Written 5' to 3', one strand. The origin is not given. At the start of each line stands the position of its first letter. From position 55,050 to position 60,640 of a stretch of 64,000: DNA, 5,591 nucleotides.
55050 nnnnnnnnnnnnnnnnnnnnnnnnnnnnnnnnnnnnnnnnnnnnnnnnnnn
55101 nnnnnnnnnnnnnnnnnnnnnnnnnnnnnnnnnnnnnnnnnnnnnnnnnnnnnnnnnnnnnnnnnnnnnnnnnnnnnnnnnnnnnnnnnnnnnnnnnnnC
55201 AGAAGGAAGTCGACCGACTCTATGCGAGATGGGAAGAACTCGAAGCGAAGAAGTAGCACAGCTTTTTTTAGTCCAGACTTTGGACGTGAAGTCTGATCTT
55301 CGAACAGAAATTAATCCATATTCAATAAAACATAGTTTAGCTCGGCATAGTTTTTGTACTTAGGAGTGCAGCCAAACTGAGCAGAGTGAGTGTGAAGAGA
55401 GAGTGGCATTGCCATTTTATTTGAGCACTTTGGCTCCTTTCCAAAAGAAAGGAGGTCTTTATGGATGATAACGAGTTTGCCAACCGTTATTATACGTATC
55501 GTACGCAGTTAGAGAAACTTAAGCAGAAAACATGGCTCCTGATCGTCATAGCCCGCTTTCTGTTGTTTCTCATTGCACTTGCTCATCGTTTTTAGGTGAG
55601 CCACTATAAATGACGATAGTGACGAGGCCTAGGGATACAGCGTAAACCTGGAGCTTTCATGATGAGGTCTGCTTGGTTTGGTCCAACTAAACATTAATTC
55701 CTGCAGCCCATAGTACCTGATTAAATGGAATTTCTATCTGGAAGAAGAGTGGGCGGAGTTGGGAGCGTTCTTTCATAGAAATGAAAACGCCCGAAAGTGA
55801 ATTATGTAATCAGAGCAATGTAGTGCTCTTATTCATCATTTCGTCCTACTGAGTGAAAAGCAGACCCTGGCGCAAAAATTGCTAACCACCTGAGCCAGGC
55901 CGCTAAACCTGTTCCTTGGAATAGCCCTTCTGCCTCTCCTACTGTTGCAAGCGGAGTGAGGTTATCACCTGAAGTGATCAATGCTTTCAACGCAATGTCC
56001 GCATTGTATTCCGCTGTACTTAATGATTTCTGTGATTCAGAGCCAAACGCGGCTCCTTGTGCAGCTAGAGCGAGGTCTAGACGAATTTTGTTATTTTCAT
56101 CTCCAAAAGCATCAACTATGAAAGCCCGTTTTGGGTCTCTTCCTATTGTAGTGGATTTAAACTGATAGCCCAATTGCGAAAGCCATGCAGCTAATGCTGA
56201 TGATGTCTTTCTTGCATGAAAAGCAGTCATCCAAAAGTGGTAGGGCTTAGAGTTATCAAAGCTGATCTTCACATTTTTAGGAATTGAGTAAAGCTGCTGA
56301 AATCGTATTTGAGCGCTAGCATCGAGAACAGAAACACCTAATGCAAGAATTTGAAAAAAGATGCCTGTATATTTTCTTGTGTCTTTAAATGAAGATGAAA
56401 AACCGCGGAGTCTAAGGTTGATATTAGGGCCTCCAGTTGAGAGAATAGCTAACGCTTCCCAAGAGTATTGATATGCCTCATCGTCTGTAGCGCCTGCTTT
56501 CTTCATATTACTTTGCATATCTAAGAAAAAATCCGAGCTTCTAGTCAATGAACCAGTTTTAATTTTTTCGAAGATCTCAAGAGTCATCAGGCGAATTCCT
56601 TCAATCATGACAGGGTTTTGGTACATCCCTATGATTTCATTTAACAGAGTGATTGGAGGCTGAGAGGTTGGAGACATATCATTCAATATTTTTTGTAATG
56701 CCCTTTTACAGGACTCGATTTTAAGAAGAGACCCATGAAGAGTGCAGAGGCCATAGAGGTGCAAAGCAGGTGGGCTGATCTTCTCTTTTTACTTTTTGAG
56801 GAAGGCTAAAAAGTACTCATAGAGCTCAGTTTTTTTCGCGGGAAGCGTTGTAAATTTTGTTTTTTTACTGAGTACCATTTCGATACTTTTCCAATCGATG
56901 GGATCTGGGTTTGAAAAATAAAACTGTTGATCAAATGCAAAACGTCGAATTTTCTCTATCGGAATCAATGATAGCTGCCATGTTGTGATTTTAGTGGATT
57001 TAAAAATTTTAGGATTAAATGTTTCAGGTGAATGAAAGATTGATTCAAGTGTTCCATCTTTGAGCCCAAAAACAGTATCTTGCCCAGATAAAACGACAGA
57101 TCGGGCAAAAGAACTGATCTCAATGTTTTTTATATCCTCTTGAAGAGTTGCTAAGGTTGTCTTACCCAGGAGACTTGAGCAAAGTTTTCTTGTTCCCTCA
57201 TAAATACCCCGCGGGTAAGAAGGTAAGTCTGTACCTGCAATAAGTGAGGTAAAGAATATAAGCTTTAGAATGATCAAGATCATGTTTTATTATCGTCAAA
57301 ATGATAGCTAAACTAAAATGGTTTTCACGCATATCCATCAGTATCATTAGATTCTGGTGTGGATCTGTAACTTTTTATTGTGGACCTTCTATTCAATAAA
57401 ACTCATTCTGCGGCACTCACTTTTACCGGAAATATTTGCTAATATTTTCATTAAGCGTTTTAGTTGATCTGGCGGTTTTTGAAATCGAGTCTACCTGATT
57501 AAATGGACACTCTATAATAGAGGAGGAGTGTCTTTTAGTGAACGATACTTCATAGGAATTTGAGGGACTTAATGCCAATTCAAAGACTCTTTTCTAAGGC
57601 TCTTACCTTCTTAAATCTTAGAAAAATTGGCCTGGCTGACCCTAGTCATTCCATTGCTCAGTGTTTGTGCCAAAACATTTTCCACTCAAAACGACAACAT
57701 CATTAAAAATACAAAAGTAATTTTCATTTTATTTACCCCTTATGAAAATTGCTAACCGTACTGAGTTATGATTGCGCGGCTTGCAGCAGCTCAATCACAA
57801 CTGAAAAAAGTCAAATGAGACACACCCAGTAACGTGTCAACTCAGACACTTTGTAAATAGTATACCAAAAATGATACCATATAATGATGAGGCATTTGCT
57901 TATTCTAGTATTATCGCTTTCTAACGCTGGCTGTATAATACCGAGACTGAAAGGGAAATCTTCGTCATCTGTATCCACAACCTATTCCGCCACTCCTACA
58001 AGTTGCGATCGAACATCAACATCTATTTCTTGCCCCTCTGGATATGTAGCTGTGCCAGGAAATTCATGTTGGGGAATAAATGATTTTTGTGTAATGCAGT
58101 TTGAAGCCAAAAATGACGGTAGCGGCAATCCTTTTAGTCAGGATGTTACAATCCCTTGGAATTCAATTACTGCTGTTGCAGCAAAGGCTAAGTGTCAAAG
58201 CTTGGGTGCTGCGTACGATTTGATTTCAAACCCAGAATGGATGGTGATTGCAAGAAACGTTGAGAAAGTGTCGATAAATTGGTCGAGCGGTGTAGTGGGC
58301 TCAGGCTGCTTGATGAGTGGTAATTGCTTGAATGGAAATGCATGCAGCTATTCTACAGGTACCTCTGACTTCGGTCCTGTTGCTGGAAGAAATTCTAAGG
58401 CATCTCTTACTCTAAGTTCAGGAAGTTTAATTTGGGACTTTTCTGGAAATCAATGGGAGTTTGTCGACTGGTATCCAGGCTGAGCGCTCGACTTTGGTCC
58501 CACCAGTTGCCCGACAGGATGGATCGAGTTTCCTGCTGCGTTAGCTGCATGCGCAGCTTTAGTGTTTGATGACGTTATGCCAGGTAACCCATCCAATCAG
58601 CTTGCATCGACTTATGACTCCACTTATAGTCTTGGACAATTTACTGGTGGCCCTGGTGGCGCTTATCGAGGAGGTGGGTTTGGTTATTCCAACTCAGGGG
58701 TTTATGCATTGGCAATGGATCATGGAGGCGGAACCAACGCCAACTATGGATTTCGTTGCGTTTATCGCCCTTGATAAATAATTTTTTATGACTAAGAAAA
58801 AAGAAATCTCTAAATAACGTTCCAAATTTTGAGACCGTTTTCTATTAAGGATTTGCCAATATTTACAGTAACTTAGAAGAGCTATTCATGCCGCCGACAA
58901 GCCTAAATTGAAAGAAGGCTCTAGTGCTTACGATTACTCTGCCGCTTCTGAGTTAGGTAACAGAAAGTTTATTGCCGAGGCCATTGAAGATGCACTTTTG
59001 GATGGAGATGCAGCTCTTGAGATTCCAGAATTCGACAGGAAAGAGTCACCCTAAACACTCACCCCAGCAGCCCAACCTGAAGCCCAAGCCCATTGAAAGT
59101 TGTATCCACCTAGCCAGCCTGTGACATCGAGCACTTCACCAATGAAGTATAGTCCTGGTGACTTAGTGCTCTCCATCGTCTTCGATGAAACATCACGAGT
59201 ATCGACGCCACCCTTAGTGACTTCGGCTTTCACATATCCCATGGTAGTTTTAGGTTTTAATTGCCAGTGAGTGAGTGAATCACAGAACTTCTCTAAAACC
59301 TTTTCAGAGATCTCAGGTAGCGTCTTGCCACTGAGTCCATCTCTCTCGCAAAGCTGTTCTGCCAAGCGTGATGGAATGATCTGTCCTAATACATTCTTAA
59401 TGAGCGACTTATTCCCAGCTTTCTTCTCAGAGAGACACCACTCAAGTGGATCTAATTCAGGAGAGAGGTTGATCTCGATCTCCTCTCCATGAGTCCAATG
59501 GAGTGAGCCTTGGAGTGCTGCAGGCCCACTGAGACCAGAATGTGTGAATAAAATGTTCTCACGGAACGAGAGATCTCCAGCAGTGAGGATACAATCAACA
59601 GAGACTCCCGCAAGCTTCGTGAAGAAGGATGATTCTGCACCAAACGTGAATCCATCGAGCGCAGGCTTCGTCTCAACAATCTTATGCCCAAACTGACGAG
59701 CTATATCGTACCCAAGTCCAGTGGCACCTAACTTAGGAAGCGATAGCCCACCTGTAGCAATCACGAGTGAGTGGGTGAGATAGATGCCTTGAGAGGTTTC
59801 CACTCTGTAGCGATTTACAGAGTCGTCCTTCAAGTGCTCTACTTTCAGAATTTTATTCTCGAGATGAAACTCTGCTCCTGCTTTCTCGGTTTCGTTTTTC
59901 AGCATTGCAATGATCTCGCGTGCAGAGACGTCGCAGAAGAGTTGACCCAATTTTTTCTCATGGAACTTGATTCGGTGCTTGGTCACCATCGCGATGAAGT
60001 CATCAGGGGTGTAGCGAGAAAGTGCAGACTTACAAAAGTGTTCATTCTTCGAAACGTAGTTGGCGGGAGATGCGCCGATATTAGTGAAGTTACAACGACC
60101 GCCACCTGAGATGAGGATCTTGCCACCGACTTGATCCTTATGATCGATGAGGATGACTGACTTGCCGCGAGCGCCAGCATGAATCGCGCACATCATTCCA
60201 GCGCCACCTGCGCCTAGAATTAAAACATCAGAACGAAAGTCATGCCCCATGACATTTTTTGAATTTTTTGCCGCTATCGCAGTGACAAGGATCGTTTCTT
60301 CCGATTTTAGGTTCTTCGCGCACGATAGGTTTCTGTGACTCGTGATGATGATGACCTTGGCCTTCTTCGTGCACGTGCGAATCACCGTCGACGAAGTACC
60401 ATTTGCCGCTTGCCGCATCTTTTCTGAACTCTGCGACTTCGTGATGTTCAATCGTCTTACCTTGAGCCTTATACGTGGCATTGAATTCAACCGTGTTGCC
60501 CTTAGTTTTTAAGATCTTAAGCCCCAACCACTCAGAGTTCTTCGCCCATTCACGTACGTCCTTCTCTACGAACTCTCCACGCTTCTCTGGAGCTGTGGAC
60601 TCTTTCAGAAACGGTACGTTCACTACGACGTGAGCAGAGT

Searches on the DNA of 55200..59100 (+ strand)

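Call 71: search_rna_families(source=window, start=55200, end=59100, threshold=evalue, max_evalue=5)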
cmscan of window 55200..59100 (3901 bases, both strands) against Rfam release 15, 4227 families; matches with E-value up to 5: 1.
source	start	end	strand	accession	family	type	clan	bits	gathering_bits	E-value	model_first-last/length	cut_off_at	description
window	57754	57813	-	RF00253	mir-101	Gene; miRNA;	-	21.4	60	0.19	1-75/75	no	mir-101 microRNA precursor family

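Call 75: search_dna_similar(query=window:55257-59050:+, collection=phages, mode=distant, max_evalue=0.001, max_rows=10)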
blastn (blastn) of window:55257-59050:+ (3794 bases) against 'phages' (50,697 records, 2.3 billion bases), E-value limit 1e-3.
No match.

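Call 76: search_dna_similar(query=window:55257-59050:+, collection=plasmids, mode=distant, max_evalue=0.001, max_rows=10)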
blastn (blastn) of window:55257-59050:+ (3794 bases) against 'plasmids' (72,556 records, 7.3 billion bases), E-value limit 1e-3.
No match.

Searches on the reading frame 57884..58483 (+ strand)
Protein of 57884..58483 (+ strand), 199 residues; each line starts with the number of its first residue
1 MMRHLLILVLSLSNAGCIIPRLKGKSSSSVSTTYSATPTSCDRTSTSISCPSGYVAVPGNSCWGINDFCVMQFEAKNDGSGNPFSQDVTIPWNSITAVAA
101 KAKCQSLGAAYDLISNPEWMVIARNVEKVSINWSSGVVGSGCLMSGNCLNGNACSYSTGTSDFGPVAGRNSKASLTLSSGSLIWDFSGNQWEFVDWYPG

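Call 10: search_protein_families(library=pfam, proteins=[window:57884-58483:+], max_evalue=0.01)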
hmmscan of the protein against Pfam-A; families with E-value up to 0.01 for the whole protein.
window:57884-58483:+ (199 aa): 0 families

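Call 77: search_protein_families(library=ncbifam, proteins=[window:57884-58483:+], max_evalue=0.01)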
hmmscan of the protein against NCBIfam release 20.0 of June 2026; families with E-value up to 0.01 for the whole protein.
window:57884-58483:+ (199 aa): 0 families

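Call 78: search_protein_families(library=phrogs, proteins=[window:57884-58483:+], max_evalue=0.001)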
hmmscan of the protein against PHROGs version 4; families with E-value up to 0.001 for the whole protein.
window:57884-58483:+ (199 aa): 1 family
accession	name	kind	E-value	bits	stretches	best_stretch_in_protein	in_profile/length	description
phrog_2889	-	unknown function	1e-05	25.6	1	67-134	122-188/418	-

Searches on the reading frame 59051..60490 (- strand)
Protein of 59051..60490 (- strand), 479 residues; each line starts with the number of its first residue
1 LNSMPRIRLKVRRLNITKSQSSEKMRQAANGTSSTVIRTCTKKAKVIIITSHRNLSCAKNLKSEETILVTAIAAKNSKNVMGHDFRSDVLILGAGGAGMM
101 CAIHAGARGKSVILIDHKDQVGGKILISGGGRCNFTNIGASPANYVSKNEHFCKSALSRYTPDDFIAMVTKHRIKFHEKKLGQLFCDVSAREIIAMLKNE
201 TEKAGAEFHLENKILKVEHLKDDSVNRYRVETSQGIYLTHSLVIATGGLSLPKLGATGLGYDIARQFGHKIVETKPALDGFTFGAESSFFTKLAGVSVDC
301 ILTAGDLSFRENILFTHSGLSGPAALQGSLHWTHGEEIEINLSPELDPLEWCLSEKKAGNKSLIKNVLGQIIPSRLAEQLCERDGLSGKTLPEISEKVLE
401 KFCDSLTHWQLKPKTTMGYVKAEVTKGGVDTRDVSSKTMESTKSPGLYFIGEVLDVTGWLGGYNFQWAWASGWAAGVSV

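Call 48: search_protein_families(library=pfam, proteins=[window:59051-60490:-], max_evalue=0.001)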
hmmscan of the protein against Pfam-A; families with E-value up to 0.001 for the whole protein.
window:59051-60490:- (479 aa): 11 families
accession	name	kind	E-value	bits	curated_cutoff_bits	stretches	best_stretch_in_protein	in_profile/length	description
PF03486.20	HI0933_like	-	1.5e-90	303.3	50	1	88-476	2-242/244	HI0933-like protein Rossmann domain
PF22780.1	HI0933_like_1st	-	9.6e-33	113.8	27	1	275-424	1-165/165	HI0933-like protein barrel and H2TH domain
PF00890.30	FAD_binding_2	-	1.7e-10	41.1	20.4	1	88-132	1-45/414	FAD binding domain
PF12831.13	FAD_oxidored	-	3.4e-09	37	27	1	88-236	1-132/416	FAD dependent oxidoreductase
PF01266.30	DAO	-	4.7e-08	33.4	27.9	1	88-123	1-37/353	FAD dependent oxidoreductase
PF13738.12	Pyr_redox_3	-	3.9e-07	30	30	1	137-254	31-140/305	Pyridine nucleotide-disulphide oxidoreductase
PF07992.20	Pyr_redox_2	-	9.1e-07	29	26.1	1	88-248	2-109/291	Pyridine nucleotide-disulphide oxidoreductase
PF13450.12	NAD_binding_8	-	0.00016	22.3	21.9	1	91-125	1-35/68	NAD(P)-binding Rossmann-like domain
PF00070.33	Pyr_redox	-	0.00023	22.1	22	0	89-122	2-35/82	Pyridine nucleotide-disulphide oxidoreductase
PF01494.25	FAD_binding_3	-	0.00034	20.4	22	0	87-119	2-34/349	FAD binding domain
PF01134.28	GIDA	-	0.00059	19.4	22.1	0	88-118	1-31/391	Glucose inhibited division protein A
